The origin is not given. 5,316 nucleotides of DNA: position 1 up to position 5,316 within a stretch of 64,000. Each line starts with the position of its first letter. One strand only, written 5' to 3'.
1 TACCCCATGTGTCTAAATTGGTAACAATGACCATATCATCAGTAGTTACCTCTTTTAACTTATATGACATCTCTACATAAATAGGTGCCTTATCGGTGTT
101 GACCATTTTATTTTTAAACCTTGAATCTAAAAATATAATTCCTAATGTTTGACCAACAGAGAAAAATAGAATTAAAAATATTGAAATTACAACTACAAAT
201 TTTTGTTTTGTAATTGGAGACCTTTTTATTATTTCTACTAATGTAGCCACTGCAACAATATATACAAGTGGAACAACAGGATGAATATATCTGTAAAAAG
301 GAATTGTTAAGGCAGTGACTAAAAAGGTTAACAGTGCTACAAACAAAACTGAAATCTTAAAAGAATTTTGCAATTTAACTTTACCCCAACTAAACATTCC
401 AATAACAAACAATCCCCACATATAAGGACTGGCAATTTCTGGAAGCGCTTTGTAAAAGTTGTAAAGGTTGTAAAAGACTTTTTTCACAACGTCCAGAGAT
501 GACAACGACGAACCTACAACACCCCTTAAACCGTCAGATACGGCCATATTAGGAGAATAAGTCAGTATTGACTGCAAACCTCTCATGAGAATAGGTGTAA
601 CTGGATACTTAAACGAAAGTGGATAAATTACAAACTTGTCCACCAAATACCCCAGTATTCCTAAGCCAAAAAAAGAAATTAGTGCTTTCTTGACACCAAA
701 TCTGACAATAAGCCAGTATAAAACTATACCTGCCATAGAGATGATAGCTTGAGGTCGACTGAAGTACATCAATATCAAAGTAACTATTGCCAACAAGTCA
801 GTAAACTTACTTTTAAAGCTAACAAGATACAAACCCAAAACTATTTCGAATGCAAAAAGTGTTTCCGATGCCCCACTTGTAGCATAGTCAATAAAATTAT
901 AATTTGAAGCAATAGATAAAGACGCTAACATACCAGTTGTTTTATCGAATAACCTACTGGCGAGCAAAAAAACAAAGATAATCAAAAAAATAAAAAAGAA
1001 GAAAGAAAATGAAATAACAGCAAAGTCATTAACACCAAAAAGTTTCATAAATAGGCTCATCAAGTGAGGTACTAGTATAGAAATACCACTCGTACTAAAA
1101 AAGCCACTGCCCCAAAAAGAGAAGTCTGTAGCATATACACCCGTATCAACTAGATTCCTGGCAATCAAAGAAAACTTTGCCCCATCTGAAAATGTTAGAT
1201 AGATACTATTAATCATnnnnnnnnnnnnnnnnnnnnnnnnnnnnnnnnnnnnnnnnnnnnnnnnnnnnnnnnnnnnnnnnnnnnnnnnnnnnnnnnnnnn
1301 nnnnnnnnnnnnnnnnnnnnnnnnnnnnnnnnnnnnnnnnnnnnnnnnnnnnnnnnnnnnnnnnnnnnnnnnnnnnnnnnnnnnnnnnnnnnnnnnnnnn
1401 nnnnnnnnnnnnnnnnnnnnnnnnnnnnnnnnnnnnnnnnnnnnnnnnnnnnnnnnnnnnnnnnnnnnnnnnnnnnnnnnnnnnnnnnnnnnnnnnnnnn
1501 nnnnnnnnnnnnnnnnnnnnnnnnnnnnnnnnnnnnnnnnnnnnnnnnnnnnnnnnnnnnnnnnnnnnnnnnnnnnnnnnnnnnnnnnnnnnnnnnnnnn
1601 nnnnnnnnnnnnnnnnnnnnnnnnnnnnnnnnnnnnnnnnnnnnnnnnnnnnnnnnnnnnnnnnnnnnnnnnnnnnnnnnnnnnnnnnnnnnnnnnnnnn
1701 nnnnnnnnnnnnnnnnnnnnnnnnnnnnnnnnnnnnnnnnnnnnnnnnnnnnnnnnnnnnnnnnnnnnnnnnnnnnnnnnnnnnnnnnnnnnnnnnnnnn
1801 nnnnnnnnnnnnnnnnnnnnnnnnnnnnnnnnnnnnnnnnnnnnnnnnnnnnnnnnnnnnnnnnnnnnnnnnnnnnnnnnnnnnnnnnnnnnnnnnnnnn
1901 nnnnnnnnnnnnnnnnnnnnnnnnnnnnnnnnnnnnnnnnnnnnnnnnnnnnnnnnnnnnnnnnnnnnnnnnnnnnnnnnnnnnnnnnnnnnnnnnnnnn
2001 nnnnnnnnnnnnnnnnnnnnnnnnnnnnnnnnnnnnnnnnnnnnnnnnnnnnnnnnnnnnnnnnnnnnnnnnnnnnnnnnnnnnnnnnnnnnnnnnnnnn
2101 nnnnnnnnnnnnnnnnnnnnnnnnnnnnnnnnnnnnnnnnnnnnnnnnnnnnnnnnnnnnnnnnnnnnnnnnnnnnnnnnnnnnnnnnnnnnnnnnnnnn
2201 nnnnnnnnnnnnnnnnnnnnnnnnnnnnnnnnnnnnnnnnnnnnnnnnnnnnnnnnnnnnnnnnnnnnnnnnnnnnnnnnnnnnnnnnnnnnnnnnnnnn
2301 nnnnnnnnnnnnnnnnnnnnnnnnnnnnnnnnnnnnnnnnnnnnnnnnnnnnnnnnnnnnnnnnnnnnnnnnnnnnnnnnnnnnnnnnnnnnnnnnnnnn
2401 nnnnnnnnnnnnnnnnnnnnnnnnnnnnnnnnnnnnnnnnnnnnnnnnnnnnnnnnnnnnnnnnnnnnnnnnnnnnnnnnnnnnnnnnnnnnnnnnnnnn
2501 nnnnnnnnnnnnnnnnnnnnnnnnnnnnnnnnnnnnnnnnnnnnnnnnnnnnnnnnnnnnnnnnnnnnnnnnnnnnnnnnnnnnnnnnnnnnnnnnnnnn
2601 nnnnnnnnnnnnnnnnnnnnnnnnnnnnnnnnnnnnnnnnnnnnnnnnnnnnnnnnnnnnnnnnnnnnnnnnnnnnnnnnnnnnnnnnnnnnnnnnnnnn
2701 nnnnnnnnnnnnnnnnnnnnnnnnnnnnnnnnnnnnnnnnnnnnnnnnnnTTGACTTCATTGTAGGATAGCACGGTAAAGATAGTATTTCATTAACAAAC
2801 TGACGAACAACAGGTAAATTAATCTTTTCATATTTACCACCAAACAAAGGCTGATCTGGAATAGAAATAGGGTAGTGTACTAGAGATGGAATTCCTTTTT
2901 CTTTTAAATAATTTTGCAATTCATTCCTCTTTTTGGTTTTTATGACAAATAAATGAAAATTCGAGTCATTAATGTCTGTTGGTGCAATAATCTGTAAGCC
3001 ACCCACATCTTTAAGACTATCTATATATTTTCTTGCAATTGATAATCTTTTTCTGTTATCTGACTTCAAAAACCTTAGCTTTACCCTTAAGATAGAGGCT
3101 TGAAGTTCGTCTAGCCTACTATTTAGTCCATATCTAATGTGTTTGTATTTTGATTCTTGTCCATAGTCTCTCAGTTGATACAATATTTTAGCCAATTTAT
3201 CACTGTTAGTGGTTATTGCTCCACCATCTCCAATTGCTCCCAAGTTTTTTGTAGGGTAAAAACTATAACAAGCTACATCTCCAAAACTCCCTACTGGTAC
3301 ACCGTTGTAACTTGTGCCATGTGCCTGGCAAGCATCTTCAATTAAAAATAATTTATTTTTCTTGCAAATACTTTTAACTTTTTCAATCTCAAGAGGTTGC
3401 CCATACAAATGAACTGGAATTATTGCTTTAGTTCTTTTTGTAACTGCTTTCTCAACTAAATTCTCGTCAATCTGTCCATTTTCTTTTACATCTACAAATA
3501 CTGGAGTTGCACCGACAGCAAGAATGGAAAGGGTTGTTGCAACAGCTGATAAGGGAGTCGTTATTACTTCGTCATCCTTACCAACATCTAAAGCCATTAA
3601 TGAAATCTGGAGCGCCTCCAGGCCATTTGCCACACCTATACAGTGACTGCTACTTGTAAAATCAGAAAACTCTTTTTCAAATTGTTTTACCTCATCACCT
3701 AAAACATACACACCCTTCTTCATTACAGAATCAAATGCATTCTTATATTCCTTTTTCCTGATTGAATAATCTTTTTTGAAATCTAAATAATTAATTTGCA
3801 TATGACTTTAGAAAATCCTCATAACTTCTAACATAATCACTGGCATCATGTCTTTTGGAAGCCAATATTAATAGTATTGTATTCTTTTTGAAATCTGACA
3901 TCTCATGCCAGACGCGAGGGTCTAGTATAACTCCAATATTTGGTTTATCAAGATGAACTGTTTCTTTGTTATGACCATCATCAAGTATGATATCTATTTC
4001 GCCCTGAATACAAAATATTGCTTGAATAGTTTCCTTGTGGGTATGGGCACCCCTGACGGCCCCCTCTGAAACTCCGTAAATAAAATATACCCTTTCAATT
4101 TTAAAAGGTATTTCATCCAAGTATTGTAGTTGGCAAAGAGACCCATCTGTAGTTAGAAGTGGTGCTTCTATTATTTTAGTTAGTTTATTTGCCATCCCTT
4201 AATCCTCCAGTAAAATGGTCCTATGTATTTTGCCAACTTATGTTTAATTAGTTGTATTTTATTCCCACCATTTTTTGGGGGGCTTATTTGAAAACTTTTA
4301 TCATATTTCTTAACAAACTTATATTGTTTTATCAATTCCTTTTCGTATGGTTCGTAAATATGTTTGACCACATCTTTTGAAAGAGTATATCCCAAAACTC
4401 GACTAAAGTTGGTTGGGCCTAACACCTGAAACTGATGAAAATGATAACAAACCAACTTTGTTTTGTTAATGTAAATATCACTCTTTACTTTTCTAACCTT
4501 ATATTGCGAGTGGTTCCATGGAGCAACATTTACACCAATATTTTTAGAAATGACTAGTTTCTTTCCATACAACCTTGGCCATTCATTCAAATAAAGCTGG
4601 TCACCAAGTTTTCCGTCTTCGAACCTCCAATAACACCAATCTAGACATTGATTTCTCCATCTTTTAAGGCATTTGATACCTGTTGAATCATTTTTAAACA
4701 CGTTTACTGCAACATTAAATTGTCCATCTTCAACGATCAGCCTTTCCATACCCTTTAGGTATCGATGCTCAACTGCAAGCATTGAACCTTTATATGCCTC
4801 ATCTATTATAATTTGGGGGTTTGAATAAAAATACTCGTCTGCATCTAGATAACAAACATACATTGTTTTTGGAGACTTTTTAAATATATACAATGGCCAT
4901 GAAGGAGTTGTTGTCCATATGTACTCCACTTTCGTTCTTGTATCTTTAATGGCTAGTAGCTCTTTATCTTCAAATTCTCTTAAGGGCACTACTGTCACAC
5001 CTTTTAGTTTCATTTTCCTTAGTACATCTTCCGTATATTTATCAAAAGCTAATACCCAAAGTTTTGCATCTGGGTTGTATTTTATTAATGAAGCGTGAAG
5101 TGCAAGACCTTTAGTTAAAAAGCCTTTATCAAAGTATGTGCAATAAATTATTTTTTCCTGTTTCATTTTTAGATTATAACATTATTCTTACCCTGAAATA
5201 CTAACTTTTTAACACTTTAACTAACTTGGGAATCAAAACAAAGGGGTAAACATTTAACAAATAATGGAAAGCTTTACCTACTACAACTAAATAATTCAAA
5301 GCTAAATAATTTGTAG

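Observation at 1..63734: Glycosylation super-locus with 22 GT-C-like polytopic membrane proteins in about 64 kb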

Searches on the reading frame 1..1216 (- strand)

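Call 16: search_protein_families(library=pfam, max_evalue=0.1, proteins=[window:1-1216:-])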
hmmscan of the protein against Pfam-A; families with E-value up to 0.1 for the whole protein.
window:1-1216:- (405 aa): 2 families
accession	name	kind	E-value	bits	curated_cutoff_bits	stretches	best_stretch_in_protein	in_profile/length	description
PF13231.12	PMT_2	-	1.7e-08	35.3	26.1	1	47-180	4-143/160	Dolichyl-phosphate-mannose-protein mannosyltransferase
PF11992.13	TgpA_N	-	0.054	12.9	30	1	295-359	1-74/333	TgpA N-terminal domain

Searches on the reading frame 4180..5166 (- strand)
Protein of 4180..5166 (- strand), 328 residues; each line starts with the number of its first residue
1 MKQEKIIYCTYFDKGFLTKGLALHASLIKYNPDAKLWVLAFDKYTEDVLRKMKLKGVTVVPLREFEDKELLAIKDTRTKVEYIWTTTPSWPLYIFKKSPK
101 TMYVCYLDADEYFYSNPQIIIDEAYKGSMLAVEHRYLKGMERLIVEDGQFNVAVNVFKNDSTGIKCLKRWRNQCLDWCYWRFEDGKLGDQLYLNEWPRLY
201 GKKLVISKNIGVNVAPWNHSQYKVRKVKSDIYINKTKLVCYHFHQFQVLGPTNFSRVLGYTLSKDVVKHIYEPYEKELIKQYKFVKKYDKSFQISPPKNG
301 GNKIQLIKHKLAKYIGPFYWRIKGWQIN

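Call 8: search_protein_families(library=pfam, max_evalue=0.01, proteins=[window:4180-5166:-])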
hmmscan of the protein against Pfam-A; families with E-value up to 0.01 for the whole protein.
window:4180-5166:- (328 aa): 0 families

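Call 16: search_protein_families(library=pfam, max_evalue=0.1, proteins=[window:4180-5166:-])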
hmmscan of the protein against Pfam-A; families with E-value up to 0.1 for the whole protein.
window:4180-5166:- (328 aa): 0 families

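Call 67: search_protein_families(library=ncbifam, max_evalue=0.001, proteins=[window:4180-5166:-])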
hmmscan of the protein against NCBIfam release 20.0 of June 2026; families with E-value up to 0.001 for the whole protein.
window:4180-5166:- (328 aa): 0 families

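Call 87: search_solved_structures(query=window:4180-5166:-, max_evalue=1)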
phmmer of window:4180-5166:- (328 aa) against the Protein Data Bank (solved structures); distinct sequences matched with E-value up to 1: 1.
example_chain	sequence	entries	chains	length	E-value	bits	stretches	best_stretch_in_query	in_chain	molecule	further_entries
6v8i_BN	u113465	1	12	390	0.42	12.8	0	70-104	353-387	Fiber Upper, gp68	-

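Call 88: search_protein_families(library=phrogs, max_evalue=0.01, proteins=[window:4180-5166:-])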
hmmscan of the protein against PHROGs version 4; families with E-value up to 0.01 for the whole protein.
window:4180-5166:- (328 aa): 0 families
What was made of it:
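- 4180..5166 (-): g03: unknown 328-aa protein. no hit in calls 8, 16, 67, 87, 88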
